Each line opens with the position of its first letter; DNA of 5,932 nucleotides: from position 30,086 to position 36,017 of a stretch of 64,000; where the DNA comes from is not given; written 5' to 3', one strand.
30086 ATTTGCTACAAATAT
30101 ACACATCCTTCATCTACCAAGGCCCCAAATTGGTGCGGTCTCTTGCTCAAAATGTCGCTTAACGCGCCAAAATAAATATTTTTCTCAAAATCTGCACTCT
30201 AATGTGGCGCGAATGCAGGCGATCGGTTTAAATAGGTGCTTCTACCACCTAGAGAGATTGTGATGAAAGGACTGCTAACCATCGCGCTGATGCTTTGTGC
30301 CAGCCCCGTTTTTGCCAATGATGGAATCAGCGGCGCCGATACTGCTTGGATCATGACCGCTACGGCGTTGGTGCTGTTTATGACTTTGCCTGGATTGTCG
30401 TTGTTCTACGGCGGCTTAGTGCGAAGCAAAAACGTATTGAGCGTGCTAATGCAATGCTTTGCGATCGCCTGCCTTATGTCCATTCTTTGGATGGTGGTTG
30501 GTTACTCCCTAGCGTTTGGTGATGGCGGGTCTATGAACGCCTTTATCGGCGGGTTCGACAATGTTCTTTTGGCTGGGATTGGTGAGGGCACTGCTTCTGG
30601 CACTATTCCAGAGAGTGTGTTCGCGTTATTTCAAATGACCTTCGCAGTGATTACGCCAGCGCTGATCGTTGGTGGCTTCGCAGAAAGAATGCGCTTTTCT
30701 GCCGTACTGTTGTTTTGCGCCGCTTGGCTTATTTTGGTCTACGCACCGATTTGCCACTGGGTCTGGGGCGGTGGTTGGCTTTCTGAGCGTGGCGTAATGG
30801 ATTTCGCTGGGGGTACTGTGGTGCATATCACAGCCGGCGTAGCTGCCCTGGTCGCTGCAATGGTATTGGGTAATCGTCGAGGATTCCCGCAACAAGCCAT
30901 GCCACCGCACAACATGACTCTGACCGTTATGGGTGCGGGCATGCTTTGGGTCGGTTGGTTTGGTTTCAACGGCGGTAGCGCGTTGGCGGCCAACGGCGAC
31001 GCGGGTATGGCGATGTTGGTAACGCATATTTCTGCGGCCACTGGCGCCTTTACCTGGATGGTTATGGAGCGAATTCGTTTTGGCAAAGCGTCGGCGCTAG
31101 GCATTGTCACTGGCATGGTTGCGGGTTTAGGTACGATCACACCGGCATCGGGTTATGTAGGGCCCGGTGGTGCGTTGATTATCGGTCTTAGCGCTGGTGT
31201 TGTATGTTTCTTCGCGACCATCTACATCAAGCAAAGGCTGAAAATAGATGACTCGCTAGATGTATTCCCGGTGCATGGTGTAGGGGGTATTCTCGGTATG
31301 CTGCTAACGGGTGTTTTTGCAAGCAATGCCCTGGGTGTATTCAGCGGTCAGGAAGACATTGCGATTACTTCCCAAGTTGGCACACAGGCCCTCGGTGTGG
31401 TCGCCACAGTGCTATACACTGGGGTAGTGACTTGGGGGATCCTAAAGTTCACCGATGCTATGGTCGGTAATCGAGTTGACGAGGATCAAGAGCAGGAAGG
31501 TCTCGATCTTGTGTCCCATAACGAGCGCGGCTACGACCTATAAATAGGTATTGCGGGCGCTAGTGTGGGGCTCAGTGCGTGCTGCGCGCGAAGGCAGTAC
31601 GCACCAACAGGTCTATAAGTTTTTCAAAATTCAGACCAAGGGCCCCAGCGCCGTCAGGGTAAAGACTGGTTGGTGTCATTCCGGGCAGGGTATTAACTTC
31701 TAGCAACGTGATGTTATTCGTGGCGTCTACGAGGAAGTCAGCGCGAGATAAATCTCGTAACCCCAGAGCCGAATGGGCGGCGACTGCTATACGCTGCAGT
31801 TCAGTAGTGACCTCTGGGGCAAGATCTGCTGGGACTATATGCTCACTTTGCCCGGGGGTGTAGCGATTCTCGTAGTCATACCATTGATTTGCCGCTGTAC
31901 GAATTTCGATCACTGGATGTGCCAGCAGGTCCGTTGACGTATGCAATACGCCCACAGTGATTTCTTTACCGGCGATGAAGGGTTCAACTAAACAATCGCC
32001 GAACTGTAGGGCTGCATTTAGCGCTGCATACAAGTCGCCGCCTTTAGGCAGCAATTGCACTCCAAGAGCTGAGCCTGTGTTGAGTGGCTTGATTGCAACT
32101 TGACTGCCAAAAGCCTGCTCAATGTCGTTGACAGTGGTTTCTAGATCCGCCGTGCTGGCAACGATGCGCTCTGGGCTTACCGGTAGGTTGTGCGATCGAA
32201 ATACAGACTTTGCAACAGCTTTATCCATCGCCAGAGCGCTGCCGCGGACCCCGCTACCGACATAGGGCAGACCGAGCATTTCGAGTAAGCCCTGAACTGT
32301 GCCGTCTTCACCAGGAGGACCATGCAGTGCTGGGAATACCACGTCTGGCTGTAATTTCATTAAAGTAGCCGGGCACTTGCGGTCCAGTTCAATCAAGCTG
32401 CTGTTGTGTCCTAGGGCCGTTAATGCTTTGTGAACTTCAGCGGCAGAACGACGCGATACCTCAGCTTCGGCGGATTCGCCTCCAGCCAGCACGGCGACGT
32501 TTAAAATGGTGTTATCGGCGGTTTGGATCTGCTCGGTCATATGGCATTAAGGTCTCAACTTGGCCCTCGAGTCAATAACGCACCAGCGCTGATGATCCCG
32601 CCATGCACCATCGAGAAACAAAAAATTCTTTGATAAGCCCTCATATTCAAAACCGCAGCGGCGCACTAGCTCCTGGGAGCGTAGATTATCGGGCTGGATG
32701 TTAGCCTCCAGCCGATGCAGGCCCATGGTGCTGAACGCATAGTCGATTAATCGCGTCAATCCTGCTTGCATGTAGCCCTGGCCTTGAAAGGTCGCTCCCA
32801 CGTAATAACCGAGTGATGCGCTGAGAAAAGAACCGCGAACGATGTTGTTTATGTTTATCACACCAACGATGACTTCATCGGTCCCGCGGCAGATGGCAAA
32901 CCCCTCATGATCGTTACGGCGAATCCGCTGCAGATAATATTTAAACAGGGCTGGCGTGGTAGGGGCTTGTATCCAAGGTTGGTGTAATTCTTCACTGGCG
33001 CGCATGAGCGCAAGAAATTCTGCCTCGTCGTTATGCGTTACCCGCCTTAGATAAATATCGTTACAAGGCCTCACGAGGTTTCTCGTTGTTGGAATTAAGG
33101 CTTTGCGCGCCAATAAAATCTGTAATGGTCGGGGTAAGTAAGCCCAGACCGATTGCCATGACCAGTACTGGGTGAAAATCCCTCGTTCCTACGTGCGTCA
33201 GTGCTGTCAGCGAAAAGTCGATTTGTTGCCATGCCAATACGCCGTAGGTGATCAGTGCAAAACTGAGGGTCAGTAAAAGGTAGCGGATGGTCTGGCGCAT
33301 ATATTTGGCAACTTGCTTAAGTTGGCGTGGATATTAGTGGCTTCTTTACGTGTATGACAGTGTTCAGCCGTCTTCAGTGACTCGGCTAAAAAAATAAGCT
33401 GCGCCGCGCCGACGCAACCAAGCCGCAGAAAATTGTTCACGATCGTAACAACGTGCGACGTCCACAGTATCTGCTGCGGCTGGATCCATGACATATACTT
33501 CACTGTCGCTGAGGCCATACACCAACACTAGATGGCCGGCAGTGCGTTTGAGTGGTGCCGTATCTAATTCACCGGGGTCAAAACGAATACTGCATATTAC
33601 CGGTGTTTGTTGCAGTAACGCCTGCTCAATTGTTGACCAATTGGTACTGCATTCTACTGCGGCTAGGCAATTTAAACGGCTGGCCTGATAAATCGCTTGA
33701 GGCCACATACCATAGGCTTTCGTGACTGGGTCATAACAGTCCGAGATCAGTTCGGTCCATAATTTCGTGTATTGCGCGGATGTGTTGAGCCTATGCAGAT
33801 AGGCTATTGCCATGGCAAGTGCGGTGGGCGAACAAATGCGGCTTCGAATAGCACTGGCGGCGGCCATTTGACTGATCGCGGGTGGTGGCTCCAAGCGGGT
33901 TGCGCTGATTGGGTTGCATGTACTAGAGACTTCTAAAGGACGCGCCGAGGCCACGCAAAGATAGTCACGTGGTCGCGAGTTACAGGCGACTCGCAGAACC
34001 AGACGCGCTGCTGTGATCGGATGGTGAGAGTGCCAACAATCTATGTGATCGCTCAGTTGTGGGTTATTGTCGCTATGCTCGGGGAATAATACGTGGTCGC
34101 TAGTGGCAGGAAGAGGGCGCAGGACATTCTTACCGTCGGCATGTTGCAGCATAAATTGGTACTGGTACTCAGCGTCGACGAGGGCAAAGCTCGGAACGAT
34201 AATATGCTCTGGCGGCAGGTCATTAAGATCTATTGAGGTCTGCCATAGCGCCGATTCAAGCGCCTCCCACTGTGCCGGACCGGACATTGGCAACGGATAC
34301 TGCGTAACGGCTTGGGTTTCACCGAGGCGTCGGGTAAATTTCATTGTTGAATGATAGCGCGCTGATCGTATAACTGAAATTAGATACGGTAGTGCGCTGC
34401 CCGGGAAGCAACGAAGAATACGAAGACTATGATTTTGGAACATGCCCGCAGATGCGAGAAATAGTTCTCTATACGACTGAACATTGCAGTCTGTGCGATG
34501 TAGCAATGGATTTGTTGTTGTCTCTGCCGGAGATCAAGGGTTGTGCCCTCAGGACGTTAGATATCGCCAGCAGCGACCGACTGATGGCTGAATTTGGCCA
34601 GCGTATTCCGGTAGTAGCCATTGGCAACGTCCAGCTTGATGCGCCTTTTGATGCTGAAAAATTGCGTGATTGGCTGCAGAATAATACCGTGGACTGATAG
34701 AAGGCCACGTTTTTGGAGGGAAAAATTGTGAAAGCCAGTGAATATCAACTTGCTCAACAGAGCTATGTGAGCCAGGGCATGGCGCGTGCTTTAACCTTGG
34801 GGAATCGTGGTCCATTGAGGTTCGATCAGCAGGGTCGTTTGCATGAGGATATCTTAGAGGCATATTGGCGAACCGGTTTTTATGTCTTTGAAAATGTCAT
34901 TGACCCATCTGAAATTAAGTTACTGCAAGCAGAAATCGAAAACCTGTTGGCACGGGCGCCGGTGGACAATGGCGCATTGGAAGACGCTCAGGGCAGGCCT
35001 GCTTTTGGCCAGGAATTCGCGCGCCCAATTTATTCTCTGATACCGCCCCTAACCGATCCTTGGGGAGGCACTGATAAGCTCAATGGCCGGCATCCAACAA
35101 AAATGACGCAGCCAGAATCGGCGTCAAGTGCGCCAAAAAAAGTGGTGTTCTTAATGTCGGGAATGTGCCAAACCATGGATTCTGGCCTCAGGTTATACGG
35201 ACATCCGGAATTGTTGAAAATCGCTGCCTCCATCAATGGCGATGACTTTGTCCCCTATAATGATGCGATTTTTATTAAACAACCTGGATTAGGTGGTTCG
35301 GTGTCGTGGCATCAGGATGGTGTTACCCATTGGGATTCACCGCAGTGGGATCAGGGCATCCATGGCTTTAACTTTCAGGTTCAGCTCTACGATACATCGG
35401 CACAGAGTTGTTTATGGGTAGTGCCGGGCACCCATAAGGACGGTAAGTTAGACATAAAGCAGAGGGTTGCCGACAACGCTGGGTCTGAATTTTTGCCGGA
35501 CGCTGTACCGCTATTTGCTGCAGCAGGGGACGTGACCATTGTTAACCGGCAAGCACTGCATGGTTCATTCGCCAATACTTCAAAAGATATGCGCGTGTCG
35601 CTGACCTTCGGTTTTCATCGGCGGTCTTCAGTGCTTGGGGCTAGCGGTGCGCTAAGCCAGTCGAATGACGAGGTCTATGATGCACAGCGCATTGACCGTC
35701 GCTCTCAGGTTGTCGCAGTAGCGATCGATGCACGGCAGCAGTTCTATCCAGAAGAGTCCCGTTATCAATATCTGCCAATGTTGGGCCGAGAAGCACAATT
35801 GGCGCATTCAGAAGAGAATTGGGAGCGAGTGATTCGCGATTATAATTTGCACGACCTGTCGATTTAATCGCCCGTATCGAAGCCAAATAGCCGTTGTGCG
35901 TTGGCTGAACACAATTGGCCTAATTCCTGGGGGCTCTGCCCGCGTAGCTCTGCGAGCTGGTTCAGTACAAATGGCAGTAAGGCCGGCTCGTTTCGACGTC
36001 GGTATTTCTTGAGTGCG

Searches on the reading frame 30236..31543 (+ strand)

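Call 53: search_protein_families(library=pfam, proteins=[window:30236-31543:+], max_evalue=0.00001)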
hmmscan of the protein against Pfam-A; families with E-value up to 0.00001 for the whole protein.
window:30236-31543:+ (435 aa): 1 family
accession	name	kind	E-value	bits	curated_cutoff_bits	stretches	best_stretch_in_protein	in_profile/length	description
PF00909.26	Ammonium_transp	-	4.7e-118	394.8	23.2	1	37-433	1-399/399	Ammonium Transporter Family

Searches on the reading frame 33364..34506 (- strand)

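Call 53: search_protein_families(library=pfam, proteins=[window:33364-34506:-], max_evalue=0.00001)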
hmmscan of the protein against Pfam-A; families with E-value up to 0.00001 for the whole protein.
window:33364-34506:- (380 aa): 1 family
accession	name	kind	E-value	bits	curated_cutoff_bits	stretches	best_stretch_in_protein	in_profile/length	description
PF13529.12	Peptidase_C39_2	-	1.3e-14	55.5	24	1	209-343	4-143/143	Peptidase_C39 like family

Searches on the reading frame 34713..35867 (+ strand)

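Call 53: search_protein_families(library=pfam, proteins=[window:34713-35867:+], max_evalue=0.00001)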
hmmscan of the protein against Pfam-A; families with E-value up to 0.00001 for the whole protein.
window:34713-35867:+ (384 aa): 1 family
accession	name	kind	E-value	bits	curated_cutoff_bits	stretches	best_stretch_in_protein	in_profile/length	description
PF05721.19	PhyH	-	4.5e-20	73.3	22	1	53-295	3-212/213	Phytanoyl-CoA dioxygenase (PhyH)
